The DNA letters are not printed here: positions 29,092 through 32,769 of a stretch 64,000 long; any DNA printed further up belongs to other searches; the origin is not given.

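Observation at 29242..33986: KS | AT-DH-PPTase pair in which all three PKS-type domains appear catalytically dead but the fused PPTase looks intact, with no carrier protein, sitting directly behind ispH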

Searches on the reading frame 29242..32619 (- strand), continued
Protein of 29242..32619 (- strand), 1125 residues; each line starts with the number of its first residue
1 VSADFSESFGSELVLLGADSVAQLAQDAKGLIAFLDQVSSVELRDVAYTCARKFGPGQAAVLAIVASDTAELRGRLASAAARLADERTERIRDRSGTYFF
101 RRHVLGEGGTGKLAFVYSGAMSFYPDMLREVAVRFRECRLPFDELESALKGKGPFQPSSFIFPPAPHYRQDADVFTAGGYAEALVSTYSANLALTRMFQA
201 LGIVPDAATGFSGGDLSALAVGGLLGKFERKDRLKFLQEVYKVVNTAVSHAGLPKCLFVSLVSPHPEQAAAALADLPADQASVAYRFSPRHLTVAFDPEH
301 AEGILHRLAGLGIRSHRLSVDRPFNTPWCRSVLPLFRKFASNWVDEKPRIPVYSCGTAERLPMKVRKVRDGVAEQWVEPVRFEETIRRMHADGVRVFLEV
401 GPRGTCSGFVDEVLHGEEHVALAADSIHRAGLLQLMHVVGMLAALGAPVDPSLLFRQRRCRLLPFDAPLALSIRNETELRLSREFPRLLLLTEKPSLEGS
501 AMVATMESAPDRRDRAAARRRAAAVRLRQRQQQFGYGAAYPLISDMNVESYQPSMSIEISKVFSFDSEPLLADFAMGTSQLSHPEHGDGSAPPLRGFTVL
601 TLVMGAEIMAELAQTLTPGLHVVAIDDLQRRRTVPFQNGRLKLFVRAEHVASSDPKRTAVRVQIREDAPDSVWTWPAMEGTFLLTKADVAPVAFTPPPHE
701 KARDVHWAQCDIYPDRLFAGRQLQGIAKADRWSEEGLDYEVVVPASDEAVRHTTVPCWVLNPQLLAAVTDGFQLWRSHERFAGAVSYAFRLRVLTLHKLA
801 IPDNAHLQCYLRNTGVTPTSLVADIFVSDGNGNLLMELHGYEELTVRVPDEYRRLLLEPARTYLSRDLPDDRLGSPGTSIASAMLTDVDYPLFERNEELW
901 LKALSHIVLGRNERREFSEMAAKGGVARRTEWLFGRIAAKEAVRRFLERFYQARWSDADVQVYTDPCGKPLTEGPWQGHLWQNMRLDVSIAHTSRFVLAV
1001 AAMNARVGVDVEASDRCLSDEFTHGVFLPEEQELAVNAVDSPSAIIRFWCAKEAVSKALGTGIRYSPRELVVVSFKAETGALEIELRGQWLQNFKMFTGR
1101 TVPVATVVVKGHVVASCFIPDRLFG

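Call 16: find_related_loci(query=window:29242-32619:-, collection=genome_contigs, flank=10000)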
Query window:29242-32619:- (1125 aa) in genome_contigs; peptide patterns used: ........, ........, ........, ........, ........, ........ (x = any residue, [..] = any of these).
67 stretches matched a pattern; 14 encode a relative of the query (tblastn E <= 1e-3); 14 distinct loci.
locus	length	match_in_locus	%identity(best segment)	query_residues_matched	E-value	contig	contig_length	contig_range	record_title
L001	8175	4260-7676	72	1-1125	0e+0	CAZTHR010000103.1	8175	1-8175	MAG TPA_asm: uncultured Lentisphaeraceae bacterium isolate SRP350583_co4_66 genome assembly, contig: NODE_8469_length_81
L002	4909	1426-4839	71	1-1124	0e+0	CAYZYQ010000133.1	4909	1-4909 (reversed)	MAG TPA_asm: uncultured Lentisphaeraceae bacterium isolate binchicken_co370_247 genome assembly, contig: NODE_14189_leng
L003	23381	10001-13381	71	1-1124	0e+0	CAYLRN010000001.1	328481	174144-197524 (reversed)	MAG TPA_asm: uncultured Lentisphaeraceae bacterium isolate SRP225648_co1_977 genome assembly, contig: NODE_5_length_3284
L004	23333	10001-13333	64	1-1124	0e+0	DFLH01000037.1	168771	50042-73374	MAG TPA_asm: Verrucomicrobia bacterium UBA3624 UBA3624_contig_2260, whole genome shotgun sequence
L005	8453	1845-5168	63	1-1120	0e+0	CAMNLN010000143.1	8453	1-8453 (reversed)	MAG: uncultured Verrucomicrobia bacterium isolate SRR1222429_bin.139_metaWRAP_v1.3_MAG genome assembly, contig: NODE.244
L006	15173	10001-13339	63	1-1124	0e+0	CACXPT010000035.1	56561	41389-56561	uncultured bacterium isolate RUG11483 genome assembly, contig: RUG11483_asm_35, whole genome shotgun sequence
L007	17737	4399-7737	63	1-1124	0e+0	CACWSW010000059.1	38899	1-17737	uncultured bacterium isolate RUG10884 genome assembly, contig: RUG10884_asm_59, whole genome shotgun sequence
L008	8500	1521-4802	49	11-1124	0e+0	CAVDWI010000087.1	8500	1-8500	Barnesiella intestinihominis isolate H07648-L1_cleanbin_000041 genome assembly, contig: Spades_H07648-L1_contig_6097, wh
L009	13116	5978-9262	48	11-1125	0e+0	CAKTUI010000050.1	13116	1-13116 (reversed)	MAG: uncultured Kiritimatiellaeota bacterium isolate REFINED_METABAT215_TOP10_CONTIGS_1500_ASSEMBLY_K77_MERGED__Hadza_Mo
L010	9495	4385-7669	49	11-1125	0e+0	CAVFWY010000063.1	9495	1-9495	Gemmiger sp. isolate H07675-L1_cleanbin_000058 genome assembly, contig: Spades_H07675-L1_contig_5783, whole genome shotg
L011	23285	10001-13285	49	11-1125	0e+0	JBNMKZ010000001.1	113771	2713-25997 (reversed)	MAG: Verrucomicrobiota bacterium isolate CM_BacUBA_137.30 k141_14506_length_113771_cov_55.8921, whole genome shotgun seq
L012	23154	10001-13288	48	11-1125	0e+0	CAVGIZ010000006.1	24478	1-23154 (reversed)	Anaerovoracaceae bacterium isolate H07613-L1_cleanbin_000024 genome assembly, contig: Spades_H07613-L1_contig_752, whole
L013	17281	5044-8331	46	8-1123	0e+0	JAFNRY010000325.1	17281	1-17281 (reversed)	MAG: Kiritimatiellae bacterium isolate RGIG68 Dairy_cattle_Abomasum-6__c759044, whole genome shotgun sequence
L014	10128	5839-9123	49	11-1125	0e+0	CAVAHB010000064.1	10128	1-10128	Faecalibacterium sp. CAG:74 isolate H07660-L1_cleanbin_000019 genome assembly, contig: Spades_H07660-L1_contig_3015, who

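Call 18: find_encoding_contigs(protein=P0062, flank=10000, max_places=2)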
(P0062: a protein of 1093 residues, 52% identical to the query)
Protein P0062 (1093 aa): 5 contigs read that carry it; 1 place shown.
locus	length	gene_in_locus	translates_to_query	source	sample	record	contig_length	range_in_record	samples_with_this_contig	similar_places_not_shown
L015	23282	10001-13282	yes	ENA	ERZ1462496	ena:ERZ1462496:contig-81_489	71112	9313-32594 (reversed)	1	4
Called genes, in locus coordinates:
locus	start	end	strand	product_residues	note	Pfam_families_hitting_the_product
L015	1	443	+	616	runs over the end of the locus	PF13292:DXP_synthase_N, PF02779:Transket_pyr, PF02780:Transketolase_C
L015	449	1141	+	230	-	PF08378:NERD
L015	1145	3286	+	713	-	PF17804:TSP_NTD, PF00595:PDZ (faint), PF03572:Peptidase_S41, PF11818:DUF3340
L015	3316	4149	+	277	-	PF01678:DAP_epimerase, PF05544:Pro_racemase (weak), PF01678:DAP_epimerase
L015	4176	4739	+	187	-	-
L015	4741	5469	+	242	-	PF01479:S4, PF00849:PseudoU_synth_2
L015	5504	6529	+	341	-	PF01118:Semialdhyde_dh, PF02774:Semialdhyde_dhC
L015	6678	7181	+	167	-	-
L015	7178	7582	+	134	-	-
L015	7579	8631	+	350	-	PF00155:Aminotran_1_2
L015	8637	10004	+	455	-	PF00109:ketoacyl-synt, PF02801:Ketoacyl-synt_C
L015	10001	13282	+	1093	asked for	PF00698:Acyl_transf_1 (weak), PF01648:ACPS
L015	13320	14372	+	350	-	PF02348:CTP_transf_3, PF12804:NTP_transf_3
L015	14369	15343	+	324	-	PF02899:Phage_int_SAM_1, PF00589:Phage_integrase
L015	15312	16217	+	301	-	PF20511:PMI_typeI_cat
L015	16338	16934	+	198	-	PF05198:IF3_N, PF00707:IF3_C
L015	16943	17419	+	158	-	PF02542:YgbB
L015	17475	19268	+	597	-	PF07881:Fucose_iso_N1, PF07882:Fucose_iso_N2, PF02952:Fucose_iso_C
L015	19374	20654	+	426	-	PF03952:Enolase_N, PF00113:Enolase_C, PF13378:MR_MLE_C (faint)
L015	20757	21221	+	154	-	PF14819:QueF_N (weak), PF14489:QueF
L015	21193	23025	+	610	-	PF02826:2-Hacid_dh_C (faint), PF01488:Shikimate_DH (faint), PF13241:NAD_binding_7 (weak), PF05201:GlutR_N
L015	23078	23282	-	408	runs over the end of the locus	-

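Call 19: find_encoding_contigs(protein=P0019, flank=10000, max_places=2)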
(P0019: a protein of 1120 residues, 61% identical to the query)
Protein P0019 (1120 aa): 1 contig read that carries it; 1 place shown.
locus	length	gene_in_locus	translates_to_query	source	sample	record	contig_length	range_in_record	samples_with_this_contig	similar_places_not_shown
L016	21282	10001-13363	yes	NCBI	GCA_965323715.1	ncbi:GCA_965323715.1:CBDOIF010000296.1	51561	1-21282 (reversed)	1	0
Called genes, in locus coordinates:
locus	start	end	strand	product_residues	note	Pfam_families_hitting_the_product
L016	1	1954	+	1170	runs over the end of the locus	PF02837:Glyco_hydro_2_N, PF22666:Glyco_hydro_2_N2, PF21467:BetaGal_gal-bd (weak), PF00703:Glyco_hydro_2, PF02836:Glyco_hydro_2_C, PF16353:LacZ_4, PF02929:Bgal_small_N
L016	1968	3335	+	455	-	PF00919:UPF0004, PF04055:Radical_SAM, PF18693:TRAM_2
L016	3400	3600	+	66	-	PF01165:Ribosomal_S21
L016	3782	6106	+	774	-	PF04616:Glyco_hydro_43, PF00331:Glyco_hydro_10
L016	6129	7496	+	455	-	PF01229:Glyco_hydro_39, PF12891:Glyco_hydro_44 (weak)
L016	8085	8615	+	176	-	PF02441:Flavoprotein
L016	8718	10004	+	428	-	PF00109:ketoacyl-synt, PF02801:Ketoacyl-synt_C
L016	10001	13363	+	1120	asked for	PF00698:Acyl_transf_1, PF14765:PS-DH (faint), PF01648:ACPS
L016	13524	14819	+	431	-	PF13173:AAA_14, PF13635:DUF4143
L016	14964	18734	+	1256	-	PF12951:PATR (weak), PF13385:Laminin_G_3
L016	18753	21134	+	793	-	PF02837:Glyco_hydro_2_N (weak), PF00703:Glyco_hydro_2 (weak), PF02836:Glyco_hydro_2_C (faint)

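Call 24: search_solved_structures(query=window:29242-32619:-, show_alignments=2, max_evalue=0.001)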
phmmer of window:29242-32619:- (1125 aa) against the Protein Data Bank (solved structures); distinct sequences matched with E-value up to 0.001: 32.
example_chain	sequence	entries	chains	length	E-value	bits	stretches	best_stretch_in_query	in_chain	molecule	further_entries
9iyw_A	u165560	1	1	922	1.1e-16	62.9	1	108-455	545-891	Polyketide synthase,GfsA KSQ-AncAT chimeric protein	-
4mz0_A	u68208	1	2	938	1.6e-14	55.8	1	95-414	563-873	CurL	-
8in9_A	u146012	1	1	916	4.5e-13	50.9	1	108-455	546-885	Polyketide synthase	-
7vee_A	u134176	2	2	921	4.5e-13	50.9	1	108-455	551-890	Polyketide synthase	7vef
6iyo_A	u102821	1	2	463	1.9e-12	48.8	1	180-422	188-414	Type I modular polyketide synthase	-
8jpt_A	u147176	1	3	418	2.5e-11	45.1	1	110-429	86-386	Polyene macrolide polyketide synthase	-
3hjv_A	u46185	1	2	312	5.4e-10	40.7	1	188-422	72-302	Malonyl Coa-acyl carrier protein transacylase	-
11sz_A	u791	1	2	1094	1.6e-09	39.2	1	68-442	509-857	6-deoxyerythronolide-B synthase, Erythronolide synthase EryA2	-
7vt1_A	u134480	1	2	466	2.1e-09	38.8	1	189-463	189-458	Type I modular polyketide synthase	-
6iyt_A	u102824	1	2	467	5.4e-09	37.4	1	189-404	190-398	Type I modular polyketide synthase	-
3im8_A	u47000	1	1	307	1.1e-08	36.4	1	189-433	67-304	Malonyl acyl carrier protein transacylase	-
3tqe_A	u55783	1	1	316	5.7e-08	34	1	187-426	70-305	Malonyl-CoA-[acyl-carrier-protein] transacylase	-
2cuy_A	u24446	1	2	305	1.3e-07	32.9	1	190-428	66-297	Malonyl CoA-[acyl carrier protein] transacylase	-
7vrs_A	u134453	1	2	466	1.6e-07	32.5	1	189-463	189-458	Type I modular polyketide synthase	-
8avz_A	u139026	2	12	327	2.4e-07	32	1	113-418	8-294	Polyketide biosynthesis acyltransferase homolog PksD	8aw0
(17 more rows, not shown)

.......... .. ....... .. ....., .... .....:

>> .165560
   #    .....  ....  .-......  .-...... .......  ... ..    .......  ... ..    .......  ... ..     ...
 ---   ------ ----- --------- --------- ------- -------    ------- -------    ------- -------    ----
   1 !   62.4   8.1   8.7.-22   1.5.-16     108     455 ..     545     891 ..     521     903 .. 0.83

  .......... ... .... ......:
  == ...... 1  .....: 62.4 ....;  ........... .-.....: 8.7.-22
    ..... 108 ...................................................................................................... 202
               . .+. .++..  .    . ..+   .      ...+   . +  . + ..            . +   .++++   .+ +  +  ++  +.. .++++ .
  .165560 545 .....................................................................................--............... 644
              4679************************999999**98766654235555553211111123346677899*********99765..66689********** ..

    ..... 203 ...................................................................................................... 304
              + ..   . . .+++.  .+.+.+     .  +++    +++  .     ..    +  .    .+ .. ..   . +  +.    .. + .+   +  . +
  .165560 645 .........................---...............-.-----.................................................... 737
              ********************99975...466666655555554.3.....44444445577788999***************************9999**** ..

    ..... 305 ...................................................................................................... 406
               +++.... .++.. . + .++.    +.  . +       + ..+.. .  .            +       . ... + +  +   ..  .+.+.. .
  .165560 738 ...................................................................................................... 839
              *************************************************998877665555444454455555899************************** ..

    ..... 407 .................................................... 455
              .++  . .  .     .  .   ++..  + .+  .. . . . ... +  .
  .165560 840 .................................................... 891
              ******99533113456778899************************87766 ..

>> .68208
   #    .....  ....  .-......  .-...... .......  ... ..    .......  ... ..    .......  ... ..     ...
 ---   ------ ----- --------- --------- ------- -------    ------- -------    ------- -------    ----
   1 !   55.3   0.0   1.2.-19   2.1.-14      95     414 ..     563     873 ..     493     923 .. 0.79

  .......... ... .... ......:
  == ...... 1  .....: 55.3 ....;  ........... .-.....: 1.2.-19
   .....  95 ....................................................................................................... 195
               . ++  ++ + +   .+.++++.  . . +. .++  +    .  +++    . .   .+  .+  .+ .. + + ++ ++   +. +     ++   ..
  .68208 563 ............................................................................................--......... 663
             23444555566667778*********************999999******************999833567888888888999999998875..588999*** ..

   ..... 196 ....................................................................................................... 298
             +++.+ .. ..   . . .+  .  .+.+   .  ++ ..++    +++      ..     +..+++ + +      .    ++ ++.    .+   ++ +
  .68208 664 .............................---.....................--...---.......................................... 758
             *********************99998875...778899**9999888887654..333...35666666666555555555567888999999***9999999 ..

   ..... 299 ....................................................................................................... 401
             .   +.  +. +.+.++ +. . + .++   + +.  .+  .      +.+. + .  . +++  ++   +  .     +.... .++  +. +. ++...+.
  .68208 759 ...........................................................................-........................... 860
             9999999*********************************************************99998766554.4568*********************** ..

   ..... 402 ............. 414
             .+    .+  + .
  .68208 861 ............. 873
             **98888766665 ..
